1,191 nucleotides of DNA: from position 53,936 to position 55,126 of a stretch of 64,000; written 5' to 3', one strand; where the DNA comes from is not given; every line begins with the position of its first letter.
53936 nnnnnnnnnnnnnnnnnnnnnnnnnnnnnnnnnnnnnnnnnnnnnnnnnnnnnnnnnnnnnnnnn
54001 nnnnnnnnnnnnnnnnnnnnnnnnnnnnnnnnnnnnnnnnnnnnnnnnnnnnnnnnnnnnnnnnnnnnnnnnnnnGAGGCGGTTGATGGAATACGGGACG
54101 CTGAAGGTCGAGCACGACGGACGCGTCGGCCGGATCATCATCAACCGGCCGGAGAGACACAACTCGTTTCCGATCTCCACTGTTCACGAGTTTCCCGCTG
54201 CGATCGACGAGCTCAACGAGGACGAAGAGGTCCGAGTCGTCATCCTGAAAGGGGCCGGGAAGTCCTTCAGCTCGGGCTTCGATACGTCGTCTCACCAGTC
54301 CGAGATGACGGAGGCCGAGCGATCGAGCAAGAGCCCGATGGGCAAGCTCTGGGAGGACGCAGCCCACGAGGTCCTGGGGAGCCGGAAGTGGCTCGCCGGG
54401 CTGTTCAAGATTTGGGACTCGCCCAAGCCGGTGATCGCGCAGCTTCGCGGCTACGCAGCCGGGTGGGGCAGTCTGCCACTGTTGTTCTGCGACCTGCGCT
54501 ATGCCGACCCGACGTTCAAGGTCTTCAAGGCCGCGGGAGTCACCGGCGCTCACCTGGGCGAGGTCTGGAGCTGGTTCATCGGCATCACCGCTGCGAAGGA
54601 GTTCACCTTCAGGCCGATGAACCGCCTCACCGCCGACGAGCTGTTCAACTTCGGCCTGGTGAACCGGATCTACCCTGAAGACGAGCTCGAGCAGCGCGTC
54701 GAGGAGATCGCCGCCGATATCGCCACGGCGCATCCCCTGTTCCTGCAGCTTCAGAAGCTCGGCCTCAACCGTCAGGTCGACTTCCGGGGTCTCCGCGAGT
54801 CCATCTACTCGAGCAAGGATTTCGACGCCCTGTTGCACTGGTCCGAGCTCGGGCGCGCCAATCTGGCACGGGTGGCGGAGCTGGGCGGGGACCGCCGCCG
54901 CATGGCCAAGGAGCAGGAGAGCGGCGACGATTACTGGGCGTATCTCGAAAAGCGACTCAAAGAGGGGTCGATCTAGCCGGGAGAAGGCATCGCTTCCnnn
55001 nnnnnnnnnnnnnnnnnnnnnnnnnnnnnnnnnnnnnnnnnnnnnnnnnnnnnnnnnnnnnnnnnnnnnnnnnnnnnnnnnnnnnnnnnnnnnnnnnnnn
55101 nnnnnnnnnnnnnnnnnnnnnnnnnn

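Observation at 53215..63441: Second CoA-thioester cluster with a tandem-fused double family III CoA-transferase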

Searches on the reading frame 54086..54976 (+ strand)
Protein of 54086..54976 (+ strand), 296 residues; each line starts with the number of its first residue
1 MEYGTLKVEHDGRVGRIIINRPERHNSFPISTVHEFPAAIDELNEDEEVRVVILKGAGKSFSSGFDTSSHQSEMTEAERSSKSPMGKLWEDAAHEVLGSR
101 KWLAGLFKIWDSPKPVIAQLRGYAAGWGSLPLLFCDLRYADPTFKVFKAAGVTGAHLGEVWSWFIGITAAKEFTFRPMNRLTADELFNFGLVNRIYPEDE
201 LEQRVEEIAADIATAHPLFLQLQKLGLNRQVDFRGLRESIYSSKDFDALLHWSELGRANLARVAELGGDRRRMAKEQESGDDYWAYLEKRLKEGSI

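Call 4: search_protein_families(library=pfam, proteins=[window:54086-54976:+], max_evalue=0.01)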
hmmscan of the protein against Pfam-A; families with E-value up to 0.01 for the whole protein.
window:54086-54976:+ (296 aa): 2 families
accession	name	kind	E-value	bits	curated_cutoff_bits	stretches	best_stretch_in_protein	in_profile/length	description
PF00378.25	ECH_1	-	1.2e-29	103.9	27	1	13-241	5-218/251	Enoyl-CoA hydratase/isomerase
PF16113.10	ECH_2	-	5.6e-10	39.7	27.2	1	14-128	1-102/335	Enoyl-CoA hydratase/isomerase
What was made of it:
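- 54086..54976 (+): Crotonase-fold paralogue 2. It has the same substituted active-site motif (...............) as paralogue 1. PF00378 at 1.2e-29 (call 4).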

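Call 31: search_protein_families(library=ncbifam, proteins=[window:54086-54976:+], max_evalue=0.00001)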
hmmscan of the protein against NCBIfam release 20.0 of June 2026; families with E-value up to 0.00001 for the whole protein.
window:54086-54976:+ (296 aa): 59 families (the best 25 are shown)
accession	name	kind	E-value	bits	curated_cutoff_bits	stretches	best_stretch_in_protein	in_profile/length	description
NF006140.0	PRK08290.1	subfamily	2.8e-38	131.8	280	1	2-262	6-274/292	enoyl-CoA hydratase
NF006128.0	PRK08272.1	subfamily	3.6e-35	121.7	257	1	2-267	11-286/308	crotonase/enoyl-CoA hydratase family protein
NF004857.0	PRK06210.1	equivalog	7.1e-27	94.5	341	1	10-221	15-223/275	enoyl-CoA hydratase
NF009125.0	PRK12478.1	equivalog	3e-26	92.2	347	1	1-251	4-252/304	crotonase/enoyl-CoA hydratase family protein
NF004781.0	PRK06127.1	subfamily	3.3e-26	92.5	291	1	4-226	11-222/269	enoyl-CoA hydratase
NF004475.0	PRK05809.1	subfamily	8.5e-26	91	394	1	1-232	1-219/260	short-chain-enoyl-CoA hydratase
NF004794.0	PRK06142.1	equivalog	6.8e-25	88.2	308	1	2-232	4-232/273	crotonase/enoyl-CoA hydratase family protein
NF004796.0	PRK06144.1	subfamily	2.4e-24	86.2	272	1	4-246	8-244/262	enoyl-CoA hydratase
NF006109.0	PRK08260.1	subfamily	2.8e-24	85.9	320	1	1-215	1-218/296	enoyl-CoA hydratase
NF006107.0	PRK08258.1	equivalog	2.8e-23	82.6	330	1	5-232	18-236/277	enoyl-CoA hydratase family protein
TIGR01929.1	menB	equivalog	3.8e-22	79.1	342.7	1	10-233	9-220/259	1,4-dihydroxy-2-naphthoyl-CoA synthase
NF005637.0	PRK07396.1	equivalog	4.6e-22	78.7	380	1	3-232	12-229/273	1,4-dihydroxy-2-naphthoyl-CoA synthase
NF051848.1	EnCoAHydtEchA19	equivalog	5.7e-22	78.5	400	1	6-224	2-209/258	enoyl-CoA hydratase EchA19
NF006588.0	PRK09120.1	equivalog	9.5e-22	77.5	276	1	2-233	6-227/276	p-hydroxycinnamoyl CoA hydratase/lyase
NF006699.0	PRK09245.1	subfamily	2.7e-21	76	354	1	5-251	4-243/266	crotonase/enoyl-CoA hydratase family protein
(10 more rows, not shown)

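Call 70: search_solved_structures(query=window:54086-54973:+, max_evalue=1e-10)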
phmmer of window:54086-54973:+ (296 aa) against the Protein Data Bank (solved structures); distinct sequences matched with E-value up to 1e-10: 68 (the best 60 are shown).
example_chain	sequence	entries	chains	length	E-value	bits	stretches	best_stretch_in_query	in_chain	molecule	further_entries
4k29_A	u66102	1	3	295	3.1e-22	82.6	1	7-251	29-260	Enoyl-CoA hydratase/isomerase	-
3ome_A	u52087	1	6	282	5.3e-21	78.5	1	14-253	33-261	Enoyl-CoA hydratase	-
5z7r_A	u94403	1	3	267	5.9e-21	78.4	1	1-231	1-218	Short-chain-enoyl-CoA hydratase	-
5zai_A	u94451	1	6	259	1.6e-19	73.7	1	1-233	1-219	3-hydroxypropionyl-coenzyme A dehydratase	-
3t3w_A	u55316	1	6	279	3.3e-19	72.6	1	11-251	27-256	Enoyl-CoA hydratase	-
2iex_A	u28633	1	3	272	1e-18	71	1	10-235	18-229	Dihydroxynapthoic acid synthetase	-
4jyj_A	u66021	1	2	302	2e-18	70.1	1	7-253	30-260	Enoyl-CoA hydratase/isomerase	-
4z0m_A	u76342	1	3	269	5.2e-18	68.7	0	113-251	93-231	Enoyl-CoA hydratase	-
6ijk_A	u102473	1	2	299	5.5e-18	68.6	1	11-222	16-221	Enoyl-CoA hydratase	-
1dci_A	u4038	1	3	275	1.9e-17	66.9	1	14-232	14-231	DIENOYL-COA ISOMERASE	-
3qka_A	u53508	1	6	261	4.8e-17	65.5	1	6-230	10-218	Enoyl-CoA hydratase, EchA5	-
4qfe_A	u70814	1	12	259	6.6e-17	65.1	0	111-224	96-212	Enoyl-CoA hydratase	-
6ojm_A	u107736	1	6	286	9.9e-17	64.5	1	5-232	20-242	1,4-dihydroxy-2-naphthoyl-CoA synthase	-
2uzf_A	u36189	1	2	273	2.4e-16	63.2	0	112-237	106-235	NAPHTHOATE SYNTHASE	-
3kqf_A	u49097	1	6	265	2.4e-16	63.2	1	13-233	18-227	Enoyl-CoA hydratase/isomerase family protein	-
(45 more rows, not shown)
